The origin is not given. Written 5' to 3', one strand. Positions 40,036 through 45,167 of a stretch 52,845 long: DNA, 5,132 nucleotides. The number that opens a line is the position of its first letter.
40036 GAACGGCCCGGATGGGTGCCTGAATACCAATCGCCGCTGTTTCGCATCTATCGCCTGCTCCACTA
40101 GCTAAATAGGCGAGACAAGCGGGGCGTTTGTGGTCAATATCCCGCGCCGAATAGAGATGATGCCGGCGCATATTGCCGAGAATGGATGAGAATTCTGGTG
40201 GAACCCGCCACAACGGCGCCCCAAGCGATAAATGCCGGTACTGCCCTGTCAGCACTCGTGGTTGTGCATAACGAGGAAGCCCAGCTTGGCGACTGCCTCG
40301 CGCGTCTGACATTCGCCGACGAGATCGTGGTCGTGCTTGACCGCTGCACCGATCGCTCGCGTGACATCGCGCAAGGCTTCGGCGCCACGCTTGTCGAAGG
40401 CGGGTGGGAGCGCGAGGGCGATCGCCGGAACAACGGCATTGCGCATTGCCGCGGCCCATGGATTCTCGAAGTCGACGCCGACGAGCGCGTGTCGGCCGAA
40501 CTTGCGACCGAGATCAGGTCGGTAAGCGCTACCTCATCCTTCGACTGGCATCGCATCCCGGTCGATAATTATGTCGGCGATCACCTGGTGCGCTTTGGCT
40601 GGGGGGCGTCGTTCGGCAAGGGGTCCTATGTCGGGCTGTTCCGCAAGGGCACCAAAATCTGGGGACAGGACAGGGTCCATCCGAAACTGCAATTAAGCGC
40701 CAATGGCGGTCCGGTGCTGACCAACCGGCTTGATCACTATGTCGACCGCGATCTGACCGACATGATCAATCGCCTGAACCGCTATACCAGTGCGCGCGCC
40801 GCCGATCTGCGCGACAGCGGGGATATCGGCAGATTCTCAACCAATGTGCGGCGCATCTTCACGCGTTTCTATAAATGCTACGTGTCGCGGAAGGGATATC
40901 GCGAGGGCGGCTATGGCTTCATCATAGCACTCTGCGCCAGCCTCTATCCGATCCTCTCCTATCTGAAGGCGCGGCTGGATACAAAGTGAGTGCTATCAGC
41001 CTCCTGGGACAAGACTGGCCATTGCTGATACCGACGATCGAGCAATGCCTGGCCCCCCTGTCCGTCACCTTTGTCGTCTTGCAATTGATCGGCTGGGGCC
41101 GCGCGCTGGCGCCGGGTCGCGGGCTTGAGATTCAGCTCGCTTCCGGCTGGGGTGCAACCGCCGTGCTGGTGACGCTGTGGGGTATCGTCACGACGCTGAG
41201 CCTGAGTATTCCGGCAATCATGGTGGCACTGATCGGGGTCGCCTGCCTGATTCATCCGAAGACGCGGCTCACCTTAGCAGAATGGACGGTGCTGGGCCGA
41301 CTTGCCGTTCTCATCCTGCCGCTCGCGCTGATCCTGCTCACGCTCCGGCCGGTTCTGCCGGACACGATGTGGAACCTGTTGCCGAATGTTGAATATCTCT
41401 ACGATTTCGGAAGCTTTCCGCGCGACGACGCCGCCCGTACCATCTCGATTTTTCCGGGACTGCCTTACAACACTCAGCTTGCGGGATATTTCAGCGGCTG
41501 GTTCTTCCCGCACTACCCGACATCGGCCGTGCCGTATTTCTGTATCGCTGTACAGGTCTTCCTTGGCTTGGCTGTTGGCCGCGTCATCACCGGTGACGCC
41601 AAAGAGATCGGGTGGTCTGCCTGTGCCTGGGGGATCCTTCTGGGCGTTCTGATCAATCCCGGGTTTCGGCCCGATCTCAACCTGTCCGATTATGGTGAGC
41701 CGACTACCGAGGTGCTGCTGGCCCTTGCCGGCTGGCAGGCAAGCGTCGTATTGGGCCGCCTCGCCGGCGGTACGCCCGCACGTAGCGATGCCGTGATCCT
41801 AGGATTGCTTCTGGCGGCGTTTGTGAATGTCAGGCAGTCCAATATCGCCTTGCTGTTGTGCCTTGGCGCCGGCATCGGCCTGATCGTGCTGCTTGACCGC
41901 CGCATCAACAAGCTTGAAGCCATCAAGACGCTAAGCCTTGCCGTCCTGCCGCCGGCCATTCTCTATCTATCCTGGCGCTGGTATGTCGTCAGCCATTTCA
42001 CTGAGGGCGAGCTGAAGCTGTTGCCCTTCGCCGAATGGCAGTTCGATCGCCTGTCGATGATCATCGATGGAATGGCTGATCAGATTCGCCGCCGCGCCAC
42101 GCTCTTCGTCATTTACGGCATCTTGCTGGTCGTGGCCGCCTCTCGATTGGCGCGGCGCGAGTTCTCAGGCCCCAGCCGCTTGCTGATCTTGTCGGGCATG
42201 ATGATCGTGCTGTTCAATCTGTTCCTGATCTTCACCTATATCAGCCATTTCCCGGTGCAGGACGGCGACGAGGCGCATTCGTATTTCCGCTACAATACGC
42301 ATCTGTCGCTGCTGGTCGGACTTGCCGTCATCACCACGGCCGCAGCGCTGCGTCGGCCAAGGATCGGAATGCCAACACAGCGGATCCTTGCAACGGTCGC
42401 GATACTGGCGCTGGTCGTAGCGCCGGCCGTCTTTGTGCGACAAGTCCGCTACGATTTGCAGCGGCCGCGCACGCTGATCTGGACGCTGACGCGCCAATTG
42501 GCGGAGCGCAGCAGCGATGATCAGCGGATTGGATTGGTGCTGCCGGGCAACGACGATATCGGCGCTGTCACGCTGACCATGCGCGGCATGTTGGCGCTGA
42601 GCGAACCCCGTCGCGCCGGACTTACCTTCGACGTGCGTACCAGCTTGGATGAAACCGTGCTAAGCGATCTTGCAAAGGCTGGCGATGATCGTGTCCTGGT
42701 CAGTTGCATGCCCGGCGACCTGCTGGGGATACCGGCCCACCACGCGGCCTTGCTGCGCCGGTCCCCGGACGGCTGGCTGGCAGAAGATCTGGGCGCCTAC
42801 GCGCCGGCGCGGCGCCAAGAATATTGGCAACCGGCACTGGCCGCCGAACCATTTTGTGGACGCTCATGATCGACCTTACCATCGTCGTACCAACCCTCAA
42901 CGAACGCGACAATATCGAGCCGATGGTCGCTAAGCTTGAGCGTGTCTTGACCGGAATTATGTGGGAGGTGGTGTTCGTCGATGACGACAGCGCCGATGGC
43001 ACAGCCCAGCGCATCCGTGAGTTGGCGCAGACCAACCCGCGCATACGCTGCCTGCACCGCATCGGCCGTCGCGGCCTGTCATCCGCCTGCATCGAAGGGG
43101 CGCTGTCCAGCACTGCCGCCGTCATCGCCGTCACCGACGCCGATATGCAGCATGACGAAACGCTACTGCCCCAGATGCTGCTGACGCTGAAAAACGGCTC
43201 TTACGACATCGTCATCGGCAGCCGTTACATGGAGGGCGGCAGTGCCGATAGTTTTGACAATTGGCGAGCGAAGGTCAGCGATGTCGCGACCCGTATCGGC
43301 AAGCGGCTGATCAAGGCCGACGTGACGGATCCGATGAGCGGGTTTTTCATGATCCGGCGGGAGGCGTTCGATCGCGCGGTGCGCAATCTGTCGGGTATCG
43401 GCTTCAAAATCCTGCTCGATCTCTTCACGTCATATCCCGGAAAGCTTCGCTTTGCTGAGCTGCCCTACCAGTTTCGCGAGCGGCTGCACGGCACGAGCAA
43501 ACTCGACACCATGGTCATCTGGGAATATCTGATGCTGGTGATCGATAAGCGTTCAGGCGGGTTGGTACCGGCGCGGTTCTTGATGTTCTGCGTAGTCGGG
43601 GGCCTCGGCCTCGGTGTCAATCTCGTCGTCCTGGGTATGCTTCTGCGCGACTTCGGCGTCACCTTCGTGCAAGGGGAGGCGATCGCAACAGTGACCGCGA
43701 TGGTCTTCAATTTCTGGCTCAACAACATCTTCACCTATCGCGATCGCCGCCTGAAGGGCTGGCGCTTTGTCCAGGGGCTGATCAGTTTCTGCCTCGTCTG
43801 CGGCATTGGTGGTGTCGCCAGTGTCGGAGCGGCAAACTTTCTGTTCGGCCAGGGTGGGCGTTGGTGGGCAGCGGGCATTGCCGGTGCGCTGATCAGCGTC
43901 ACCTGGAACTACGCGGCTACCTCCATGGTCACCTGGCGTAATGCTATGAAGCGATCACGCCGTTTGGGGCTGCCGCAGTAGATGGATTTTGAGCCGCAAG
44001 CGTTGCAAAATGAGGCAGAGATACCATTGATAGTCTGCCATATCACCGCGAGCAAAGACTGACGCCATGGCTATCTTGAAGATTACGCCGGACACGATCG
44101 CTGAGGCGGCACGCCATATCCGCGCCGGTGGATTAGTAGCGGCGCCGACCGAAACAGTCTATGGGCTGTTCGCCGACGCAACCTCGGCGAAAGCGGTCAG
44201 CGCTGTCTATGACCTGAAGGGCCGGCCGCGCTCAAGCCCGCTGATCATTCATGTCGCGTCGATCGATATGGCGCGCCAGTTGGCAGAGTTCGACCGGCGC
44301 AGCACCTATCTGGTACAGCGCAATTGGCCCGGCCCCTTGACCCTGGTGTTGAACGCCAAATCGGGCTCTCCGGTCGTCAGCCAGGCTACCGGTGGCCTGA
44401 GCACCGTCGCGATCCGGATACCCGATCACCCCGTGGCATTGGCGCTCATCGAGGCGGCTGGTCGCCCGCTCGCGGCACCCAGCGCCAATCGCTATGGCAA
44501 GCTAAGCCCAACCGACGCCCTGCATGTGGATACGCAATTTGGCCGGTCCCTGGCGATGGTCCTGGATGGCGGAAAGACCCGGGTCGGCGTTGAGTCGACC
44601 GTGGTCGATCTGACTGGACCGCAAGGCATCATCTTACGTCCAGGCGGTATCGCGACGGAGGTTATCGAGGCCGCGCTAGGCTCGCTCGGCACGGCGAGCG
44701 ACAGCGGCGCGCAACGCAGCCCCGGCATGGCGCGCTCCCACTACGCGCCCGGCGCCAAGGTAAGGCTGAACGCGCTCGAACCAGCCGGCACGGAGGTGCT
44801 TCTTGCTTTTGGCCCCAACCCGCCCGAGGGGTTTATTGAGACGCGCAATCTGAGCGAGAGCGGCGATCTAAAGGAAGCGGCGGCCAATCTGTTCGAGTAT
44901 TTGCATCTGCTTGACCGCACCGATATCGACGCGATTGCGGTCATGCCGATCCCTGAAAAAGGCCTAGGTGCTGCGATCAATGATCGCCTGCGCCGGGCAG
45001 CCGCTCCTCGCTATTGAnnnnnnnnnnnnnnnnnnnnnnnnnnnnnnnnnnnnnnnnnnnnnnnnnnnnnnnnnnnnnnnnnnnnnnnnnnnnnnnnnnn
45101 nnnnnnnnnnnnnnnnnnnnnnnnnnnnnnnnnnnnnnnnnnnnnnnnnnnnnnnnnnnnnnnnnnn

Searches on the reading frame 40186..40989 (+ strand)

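Call 39: search_protein_families(library=pfam, proteins=[window:40186-40989:+])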
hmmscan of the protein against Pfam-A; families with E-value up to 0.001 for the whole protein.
window:40186-40989:+ (267 aa): 1 family
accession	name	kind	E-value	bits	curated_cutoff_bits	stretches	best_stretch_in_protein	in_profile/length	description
PF00535.33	Glycos_transf_2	-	9.1e-12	45.7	23.3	1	22-105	1-94/168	Glycosyl transferase family 2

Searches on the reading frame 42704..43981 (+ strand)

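Call 39: search_protein_families(library=pfam, proteins=[window:42704-43981:+])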
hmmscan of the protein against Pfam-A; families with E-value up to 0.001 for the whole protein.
window:42704-43981:+ (425 aa): 3 families
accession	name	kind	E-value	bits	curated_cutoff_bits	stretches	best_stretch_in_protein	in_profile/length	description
PF00535.33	Glycos_transf_2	-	2.1e-30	106.3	23.3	1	59-223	1-165/168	Glycosyl transferase family 2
PF04138.20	GtrA_DPMS_TM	-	1.1e-17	64.8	26.1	1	295-411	2-117/117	GtrA/DPMS, transmembrane domain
PF13641.12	Glyco_tranf_2_3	-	7.9e-05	23.2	27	1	58-180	3-129/230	Glycosyltransferase like family 2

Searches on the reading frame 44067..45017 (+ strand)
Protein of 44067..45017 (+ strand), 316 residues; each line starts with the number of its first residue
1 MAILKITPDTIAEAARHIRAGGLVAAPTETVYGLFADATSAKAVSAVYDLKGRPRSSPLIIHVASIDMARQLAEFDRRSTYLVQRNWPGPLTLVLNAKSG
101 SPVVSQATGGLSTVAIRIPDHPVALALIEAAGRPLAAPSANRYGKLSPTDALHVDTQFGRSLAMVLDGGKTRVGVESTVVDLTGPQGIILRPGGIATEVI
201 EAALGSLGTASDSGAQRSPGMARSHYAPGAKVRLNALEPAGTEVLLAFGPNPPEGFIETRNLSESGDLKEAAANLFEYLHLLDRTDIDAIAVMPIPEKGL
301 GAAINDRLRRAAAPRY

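Call 39: search_protein_families(library=pfam, proteins=[window:44067-45017:+])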
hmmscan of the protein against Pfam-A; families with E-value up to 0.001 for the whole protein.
window:44067-45017:+ (316 aa): 2 families
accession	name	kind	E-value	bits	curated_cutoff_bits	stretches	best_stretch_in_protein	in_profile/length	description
PF01300.24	Sua5_yciO_yrdC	-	2.1e-57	193.9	25.1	1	18-193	3-178/178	Telomere recombination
PF03481.19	Sua5_C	-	4.4e-23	82.8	22.9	1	197-313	3-136/136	Threonylcarbamoyl-AMP synthase, C-terminal domain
